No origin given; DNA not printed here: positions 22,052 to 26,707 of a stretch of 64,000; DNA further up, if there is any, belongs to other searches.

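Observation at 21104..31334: Six-gene operon: RDD protein, orphan TonB receptor, MacB-type ABC pair, giant propeller lipoprotein, unrecognised protein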

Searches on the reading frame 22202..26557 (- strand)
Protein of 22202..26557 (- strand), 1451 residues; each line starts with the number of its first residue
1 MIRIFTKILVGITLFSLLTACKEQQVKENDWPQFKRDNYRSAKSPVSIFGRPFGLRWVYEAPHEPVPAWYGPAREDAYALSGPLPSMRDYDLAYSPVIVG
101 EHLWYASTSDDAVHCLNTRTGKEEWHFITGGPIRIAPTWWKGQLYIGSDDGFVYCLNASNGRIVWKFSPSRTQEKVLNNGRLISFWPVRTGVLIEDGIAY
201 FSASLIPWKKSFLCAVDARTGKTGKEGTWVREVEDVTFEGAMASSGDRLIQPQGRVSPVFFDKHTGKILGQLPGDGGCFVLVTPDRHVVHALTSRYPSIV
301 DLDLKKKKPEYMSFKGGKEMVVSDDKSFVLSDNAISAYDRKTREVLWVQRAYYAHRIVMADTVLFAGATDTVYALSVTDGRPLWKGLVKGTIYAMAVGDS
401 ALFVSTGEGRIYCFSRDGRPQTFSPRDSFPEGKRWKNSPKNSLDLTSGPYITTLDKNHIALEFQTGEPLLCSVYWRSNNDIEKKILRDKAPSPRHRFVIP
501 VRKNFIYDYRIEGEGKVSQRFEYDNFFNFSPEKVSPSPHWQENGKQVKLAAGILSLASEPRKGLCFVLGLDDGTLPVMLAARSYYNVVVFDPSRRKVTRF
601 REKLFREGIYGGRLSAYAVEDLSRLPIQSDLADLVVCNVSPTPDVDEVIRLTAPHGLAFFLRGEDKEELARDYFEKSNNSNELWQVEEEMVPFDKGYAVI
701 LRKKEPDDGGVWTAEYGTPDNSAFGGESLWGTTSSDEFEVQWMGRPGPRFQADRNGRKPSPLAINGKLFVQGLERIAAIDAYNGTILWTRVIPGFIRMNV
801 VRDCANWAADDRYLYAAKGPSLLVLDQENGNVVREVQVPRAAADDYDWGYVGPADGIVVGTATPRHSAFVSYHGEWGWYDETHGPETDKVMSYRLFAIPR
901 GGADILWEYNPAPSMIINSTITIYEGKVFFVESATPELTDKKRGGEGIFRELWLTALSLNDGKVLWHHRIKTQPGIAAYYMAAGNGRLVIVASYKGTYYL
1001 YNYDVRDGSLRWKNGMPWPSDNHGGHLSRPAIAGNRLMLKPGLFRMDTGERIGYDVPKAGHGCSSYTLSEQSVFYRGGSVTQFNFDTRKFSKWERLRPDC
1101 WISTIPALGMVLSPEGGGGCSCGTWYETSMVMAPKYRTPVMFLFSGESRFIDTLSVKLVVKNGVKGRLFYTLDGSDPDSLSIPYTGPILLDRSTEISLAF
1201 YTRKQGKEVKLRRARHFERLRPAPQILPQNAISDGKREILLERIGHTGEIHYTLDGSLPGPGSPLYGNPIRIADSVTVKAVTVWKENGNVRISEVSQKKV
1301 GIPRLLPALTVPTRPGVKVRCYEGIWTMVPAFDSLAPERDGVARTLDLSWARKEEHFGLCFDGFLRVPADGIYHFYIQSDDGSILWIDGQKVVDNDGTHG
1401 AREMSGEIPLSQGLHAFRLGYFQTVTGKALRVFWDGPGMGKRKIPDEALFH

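Call 4: search_protein_families(library=pfam, proteins=[window:22202-26557:-], max_evalue=0.01)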
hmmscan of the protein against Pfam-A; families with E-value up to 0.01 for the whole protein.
window:22202-26557:- (1451 aa): 8 families
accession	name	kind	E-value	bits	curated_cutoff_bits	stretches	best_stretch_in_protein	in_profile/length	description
PF13360.13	PQQ_2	-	3.4e-28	99.3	27.6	3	100-221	32-138/233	Outer membrane protein assembly factor BamB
PF13570.13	Beta-prop_ACSF4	-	2.4e-21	76.9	133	2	103-168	63-130/329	Beta-alanine-activating enzyme, beta-propeller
PF13287.12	Fn3_assoc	-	2.1e-20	73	23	2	1247-1292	9-54/59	Fn3 associated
PF13290.12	CHB_HEX_C_1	-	3.7e-18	65.7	22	2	1247-1286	20-59/67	Chitobiase/beta-hexosaminidase C-terminal domain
PF07691.17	PA14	-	1.4e-16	61.1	24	1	1353-1447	42-146/147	PA14 domain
PF01011.28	PQQ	-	3.2e-14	53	26.7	1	135-223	51-136/595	Glucose/ethanol/alcohol dehydrogenase, beta-propeller domain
PF25293.1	Beta-prop_EMC1_N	-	0.0001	22.5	34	0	954-1017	43-104/219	EMC1 N-terminal beta-propeller domain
PF08241.18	Methyltransf_11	-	0.0098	16.9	21.2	0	578-639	13-68/95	Methyltransferase domain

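Call 5: search_protein_families(library=ncbifam, proteins=[window:22202-26557:-], max_evalue=0.01)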
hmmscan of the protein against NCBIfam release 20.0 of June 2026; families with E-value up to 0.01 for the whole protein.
window:22202-26557:- (1451 aa): 7 families
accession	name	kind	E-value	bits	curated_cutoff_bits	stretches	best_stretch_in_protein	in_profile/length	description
TIGR03300.1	assembly_YfgL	equivalog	2.3e-18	66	285.2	2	96-167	61-171/377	outer membrane protein assembly factor BamB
TIGR04528.1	acido_non_PQQ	subfamily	8.5e-16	57.8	650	1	94-168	52-129/493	acido-empty-quinoprotein group A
NF008351.0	PRK11138.1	equivalog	1.2e-12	47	423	2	104-167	123-186/394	outer membrane protein assembly factor BamB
NF053615.1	SerThrKinAfsKStmc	equivalog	5.9e-11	41.7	1300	1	96-168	700-771/809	protein serine/threonine kinase AfsK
TIGR03075.1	PQQ_enz_alc_DH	subfamily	4e-08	32.3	480.05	1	97-167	65-146/530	PQQ-dependent dehydrogenase, methanol/ethanol family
TIGR03074.1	PQQ_membr_DH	subfamily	3e-06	25.4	832.65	0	140-224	212-302/783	membrane-bound PQQ-dependent dehydrogenase, glucose/quinate/shikimate family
NF041516.1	PA2928_fam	subfamily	1.2e-05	24.9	70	0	953-1010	315-371/376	PA2928 family protein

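Call 15: search_solved_structures(query=window:22202-26557:-, max_evalue=0.01)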
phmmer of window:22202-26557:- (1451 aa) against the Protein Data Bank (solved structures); distinct sequences matched with E-value up to 0.01: 37.
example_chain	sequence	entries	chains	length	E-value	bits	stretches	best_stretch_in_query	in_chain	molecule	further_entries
8prj_A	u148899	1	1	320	4.7e-32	113.5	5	95-169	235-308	v31Bagel8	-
6tje_A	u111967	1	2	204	7.8e-22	79.6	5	94-171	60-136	Cake5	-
8prs_A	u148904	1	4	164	1.1e-21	79.1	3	94-169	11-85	nvBagel4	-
8pra_A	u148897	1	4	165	2.2e-21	78.1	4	95-168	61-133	Cell surface protein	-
6qdi_A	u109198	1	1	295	1.7e-18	68.5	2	1337-1450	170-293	PA14 domain-containing protein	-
6tjd_A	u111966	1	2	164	2.7e-17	64.5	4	94-158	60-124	Cake4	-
6tjc_A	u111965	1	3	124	2.7e-12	48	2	94-157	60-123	Cake3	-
7cqy_A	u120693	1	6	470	1.2e-11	45.8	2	109-167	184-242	Tetrathionate hydrolase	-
6l8a_A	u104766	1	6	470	1.8e-11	45.2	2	109-167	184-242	Tetrathionate hydrolase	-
3hxj_A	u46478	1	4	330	2e-11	45.1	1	98-169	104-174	Pyrrolo-quinoline quinone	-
9s8a_A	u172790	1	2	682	2.2e-11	45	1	1295-1451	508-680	Sulfatase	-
7eq5_A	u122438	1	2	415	3.5e-10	41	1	118-169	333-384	Membrane associated protein kinase with beta-propeller domain, pyrrolo-quinoline quinone b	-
7evf_AA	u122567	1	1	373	5.6e-10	40.3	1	118-169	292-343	PQQ_3 domain-containing protein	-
8pr9_A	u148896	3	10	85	4.2e-09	37.4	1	120-168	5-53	Cell surface protein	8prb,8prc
7dxn_A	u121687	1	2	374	9.5e-09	36.3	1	118-169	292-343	Membrane associated protein kinase with beta-propeller domain, pyrrolo-quinoline quinone b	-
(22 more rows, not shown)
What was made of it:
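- Closest known: Tetrathionate hydrolase, BamB and PQQ/lanthanide alcohol dehydrogenases. Same: They also share the PQQ_2 repeat signature (calls 4, 15).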
